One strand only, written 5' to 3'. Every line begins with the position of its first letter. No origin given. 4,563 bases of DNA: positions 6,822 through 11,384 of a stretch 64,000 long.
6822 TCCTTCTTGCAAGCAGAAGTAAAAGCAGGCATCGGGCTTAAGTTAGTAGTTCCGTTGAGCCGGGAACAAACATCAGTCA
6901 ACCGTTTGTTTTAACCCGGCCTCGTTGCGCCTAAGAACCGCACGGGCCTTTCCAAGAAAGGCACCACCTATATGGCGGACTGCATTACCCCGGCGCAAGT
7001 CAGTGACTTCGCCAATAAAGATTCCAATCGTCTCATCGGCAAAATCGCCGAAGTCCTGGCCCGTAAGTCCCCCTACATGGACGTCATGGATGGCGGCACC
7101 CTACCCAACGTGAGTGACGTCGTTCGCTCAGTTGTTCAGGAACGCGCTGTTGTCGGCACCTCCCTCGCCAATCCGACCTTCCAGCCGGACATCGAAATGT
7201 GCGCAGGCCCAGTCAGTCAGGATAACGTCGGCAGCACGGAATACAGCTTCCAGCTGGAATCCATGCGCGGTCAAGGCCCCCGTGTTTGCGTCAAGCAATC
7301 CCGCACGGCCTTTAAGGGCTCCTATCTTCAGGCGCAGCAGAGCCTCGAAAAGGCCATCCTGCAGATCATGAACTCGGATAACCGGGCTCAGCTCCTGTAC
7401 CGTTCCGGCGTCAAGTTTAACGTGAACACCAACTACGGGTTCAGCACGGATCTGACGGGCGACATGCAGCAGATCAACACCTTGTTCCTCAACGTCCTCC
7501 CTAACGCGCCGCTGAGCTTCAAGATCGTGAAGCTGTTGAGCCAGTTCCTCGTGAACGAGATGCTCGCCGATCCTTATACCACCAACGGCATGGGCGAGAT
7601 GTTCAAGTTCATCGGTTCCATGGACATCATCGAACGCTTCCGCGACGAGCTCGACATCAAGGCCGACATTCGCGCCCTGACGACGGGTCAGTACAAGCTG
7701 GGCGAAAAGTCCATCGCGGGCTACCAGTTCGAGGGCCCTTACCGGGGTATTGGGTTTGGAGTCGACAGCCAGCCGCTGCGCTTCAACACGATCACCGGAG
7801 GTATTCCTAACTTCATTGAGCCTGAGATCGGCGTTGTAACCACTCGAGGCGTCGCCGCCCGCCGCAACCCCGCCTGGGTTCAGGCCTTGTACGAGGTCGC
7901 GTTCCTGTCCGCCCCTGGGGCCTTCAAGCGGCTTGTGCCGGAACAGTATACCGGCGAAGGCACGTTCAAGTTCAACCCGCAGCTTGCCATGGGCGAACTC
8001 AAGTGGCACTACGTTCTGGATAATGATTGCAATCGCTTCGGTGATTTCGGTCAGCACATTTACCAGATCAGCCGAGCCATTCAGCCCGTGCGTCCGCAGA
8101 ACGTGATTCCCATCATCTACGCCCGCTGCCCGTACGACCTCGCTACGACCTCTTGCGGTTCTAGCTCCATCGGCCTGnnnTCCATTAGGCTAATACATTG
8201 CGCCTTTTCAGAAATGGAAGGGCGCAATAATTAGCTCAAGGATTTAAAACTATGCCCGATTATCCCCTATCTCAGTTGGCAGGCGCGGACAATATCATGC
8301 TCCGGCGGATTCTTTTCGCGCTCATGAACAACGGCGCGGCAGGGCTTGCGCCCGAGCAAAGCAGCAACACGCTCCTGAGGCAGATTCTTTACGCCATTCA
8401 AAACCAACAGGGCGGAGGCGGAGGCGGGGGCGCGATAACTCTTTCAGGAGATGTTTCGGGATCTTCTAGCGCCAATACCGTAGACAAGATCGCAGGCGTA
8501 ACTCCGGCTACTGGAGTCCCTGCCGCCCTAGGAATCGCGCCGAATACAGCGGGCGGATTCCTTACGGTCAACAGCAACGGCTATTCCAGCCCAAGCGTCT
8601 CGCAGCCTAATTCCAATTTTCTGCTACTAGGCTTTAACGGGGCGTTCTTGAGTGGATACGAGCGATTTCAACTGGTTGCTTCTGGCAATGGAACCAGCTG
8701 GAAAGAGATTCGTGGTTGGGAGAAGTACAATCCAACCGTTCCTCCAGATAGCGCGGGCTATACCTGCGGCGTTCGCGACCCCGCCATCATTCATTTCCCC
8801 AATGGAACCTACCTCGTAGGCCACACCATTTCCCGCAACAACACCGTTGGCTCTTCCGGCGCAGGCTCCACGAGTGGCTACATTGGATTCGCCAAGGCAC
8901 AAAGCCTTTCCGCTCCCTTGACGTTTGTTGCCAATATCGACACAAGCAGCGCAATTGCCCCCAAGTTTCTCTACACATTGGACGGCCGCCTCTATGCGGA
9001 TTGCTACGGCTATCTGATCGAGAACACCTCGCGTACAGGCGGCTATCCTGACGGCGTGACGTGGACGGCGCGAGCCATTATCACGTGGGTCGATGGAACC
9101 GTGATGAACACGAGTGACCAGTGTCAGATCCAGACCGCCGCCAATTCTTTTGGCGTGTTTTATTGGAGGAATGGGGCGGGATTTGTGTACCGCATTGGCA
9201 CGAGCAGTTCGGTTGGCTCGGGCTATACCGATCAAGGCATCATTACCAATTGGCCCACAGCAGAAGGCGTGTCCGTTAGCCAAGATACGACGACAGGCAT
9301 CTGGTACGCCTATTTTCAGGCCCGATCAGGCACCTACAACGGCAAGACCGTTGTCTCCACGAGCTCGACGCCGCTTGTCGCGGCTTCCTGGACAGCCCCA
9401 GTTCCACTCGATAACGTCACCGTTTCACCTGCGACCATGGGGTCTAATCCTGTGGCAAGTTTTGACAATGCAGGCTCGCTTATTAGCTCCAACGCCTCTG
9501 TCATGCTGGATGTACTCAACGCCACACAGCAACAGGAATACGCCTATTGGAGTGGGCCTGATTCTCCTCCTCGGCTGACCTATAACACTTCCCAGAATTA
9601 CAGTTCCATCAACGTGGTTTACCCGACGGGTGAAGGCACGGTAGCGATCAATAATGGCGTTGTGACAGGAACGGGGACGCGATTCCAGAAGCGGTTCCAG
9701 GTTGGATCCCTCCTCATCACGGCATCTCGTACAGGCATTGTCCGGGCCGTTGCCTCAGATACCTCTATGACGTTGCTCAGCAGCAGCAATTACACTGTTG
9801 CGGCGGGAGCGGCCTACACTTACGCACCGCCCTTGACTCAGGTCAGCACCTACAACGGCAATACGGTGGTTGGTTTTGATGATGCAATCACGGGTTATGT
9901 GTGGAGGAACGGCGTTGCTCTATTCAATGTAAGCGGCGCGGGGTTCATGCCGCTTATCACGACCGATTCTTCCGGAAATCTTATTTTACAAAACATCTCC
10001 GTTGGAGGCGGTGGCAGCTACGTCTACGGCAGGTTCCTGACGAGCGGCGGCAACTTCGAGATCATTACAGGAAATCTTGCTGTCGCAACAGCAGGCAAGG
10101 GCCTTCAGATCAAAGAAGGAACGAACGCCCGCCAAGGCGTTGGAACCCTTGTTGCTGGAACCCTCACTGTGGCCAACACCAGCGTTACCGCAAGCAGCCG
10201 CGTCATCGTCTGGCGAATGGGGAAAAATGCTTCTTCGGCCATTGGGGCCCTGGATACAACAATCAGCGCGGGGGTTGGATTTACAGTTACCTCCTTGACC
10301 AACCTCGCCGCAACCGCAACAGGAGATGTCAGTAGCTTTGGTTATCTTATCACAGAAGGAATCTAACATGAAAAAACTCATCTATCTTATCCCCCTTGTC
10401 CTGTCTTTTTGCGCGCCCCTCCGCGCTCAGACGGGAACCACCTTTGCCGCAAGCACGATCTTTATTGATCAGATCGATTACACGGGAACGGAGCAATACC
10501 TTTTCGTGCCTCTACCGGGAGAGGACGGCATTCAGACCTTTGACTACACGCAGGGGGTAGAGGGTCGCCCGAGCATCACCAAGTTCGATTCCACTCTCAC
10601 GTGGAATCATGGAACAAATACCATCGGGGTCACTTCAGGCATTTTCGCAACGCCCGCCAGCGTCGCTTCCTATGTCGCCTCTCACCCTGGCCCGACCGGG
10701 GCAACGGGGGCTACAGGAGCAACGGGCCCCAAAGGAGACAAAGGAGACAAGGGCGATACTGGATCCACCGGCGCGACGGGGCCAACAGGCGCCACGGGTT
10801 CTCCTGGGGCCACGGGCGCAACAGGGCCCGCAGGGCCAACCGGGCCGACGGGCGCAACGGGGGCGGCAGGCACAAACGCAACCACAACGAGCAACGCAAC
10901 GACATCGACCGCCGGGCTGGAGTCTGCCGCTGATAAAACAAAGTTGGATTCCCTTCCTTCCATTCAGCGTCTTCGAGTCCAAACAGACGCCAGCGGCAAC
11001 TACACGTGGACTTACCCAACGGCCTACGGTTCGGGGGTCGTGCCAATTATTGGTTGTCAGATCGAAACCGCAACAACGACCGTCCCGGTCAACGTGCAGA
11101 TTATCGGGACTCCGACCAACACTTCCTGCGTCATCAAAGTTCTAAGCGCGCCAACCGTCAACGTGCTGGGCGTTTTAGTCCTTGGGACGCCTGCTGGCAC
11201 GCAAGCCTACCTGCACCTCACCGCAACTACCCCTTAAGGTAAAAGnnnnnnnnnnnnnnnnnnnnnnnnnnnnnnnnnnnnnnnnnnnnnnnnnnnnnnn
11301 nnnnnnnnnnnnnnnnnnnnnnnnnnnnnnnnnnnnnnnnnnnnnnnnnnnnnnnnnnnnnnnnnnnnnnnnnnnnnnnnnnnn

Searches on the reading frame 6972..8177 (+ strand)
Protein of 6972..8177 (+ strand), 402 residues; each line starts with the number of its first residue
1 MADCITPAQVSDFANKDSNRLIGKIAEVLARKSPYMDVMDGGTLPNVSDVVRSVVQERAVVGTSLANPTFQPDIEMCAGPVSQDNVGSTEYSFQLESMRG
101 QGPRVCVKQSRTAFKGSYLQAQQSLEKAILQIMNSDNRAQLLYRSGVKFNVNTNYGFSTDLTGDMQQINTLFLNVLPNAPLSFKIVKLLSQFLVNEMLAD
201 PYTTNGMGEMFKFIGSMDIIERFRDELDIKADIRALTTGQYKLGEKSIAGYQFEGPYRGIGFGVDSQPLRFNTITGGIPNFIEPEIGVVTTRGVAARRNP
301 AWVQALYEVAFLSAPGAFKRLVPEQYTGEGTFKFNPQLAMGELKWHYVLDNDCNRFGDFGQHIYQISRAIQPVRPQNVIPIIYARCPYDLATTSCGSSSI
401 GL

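Call 10: search_protein_families(library=phrogs, proteins=[window:6972-8177:+], max_evalue=0.001)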
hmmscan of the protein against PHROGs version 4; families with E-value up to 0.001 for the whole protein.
window:6972-8177:+ (402 aa): 0 families

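Call 19: search_protein_families(library=pfam, proteins=[window:6972-8177:+], max_evalue=0.01)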
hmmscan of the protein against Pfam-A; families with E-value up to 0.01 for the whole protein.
window:6972-8177:+ (402 aa): 0 families

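Call 79: search_dna_similar(query=window:6972-8177:+, collection=phages, mode=protein, max_evalue=0.001, max_rows=10)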
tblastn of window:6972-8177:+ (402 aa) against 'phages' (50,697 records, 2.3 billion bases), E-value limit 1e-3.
No match.

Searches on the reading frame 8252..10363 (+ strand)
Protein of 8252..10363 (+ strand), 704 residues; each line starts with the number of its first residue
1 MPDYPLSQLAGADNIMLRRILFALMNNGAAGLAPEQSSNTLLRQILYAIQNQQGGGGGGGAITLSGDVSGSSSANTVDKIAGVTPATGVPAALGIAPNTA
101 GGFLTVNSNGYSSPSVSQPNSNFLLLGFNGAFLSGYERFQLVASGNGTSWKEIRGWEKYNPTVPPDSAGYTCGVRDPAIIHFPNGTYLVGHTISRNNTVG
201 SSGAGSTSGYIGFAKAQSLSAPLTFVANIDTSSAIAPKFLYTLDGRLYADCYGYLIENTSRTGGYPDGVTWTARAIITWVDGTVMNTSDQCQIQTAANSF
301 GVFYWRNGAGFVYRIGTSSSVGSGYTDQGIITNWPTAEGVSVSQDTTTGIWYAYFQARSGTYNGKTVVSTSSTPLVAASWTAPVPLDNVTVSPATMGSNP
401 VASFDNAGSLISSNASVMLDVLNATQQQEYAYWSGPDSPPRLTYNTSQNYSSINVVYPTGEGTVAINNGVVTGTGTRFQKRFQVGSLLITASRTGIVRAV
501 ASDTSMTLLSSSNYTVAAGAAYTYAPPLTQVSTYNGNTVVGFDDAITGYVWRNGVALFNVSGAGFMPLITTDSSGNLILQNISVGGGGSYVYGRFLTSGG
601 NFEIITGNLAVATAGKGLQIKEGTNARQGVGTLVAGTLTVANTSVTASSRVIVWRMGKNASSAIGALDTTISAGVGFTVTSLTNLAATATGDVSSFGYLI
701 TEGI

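Call 10: search_protein_families(library=phrogs, proteins=[window:8252-10363:+], max_evalue=0.001)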
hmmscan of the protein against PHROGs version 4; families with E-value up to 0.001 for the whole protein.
window:8252-10363:+ (704 aa): 2 families
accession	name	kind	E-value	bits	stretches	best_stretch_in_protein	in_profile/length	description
phrog_24355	-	moron, auxiliary metabolic gene and host takeover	5.9e-15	55.8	1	601-702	375-468/470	polysaccharide deacetylase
phrog_1980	-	tail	9.2e-07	29.5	1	458-526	5-77/449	tail fiber protein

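Call 19: search_protein_families(library=pfam, proteins=[window:8252-10363:+], max_evalue=0.01)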
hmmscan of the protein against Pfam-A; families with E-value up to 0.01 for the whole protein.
window:8252-10363:+ (704 aa): 1 family
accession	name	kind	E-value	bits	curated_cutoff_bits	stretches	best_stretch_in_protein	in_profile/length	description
PF24146.1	K1-lyase_C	-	2.3e-10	41.2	27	1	625-682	1-57/70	K1 capsule-specific polysaccharide lyase, C-terminal domain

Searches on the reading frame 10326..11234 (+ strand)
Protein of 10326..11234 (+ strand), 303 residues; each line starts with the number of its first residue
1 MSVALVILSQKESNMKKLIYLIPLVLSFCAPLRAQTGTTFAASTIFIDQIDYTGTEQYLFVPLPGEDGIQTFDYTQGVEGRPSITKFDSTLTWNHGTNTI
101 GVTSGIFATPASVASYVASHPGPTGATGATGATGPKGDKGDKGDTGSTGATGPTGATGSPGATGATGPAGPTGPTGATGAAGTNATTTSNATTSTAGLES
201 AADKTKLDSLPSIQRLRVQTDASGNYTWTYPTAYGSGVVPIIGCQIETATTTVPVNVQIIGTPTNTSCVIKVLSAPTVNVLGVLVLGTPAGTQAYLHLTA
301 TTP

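Call 10: search_protein_families(library=phrogs, proteins=[window:10326-11234:+], max_evalue=0.001)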
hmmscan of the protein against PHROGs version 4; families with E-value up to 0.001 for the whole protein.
window:10326-11234:+ (303 aa): 32 families (the best 25 are shown)
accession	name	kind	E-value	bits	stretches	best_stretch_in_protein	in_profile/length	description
phrog_6320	-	tail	1e-19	71.8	1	120-191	141-215/745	tail fiber protein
phrog_5073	-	tail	5.9e-19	69.5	1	121-255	293-412/519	tail fiber protein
phrog_819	-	tail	9.6e-18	64.7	1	121-183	519-581/1024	tail protein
phrog_366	-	tail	1.4e-15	58.7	1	117-219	307-394/474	tail fiber protein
phrog_8745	-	tail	3.1e-15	55.6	1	121-225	1415-1522/1803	tail fiber protein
phrog_1658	-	unknown function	7.7e-13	49.7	1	120-199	44-126/239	-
phrog_3420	-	unknown function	6.3e-12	44.9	1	100-201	233-332/929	-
phrog_38766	-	head and packaging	1.2e-11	44.9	1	122-281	91-245/478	virion structural protein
phrog_29268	-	unknown function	1.8e-11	44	1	75-197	407-529/653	-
phrog_17587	-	tail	4.4e-10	39.6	1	103-238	338-471/641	tail fiber protein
phrog_33894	-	unknown function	8.8e-09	35.4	1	95-189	407-504/727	-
phrog_30509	-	tail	1.6e-08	35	1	120-192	45-118/254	collagen like minor tail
phrog_32123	-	unknown function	4.1e-08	33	1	119-185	239-305/532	-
phrog_36982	-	unknown function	4.6e-08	32.4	1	97-196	354-634/944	-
phrog_26246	-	tail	5.1e-08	33.5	1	122-208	95-181/329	tail protein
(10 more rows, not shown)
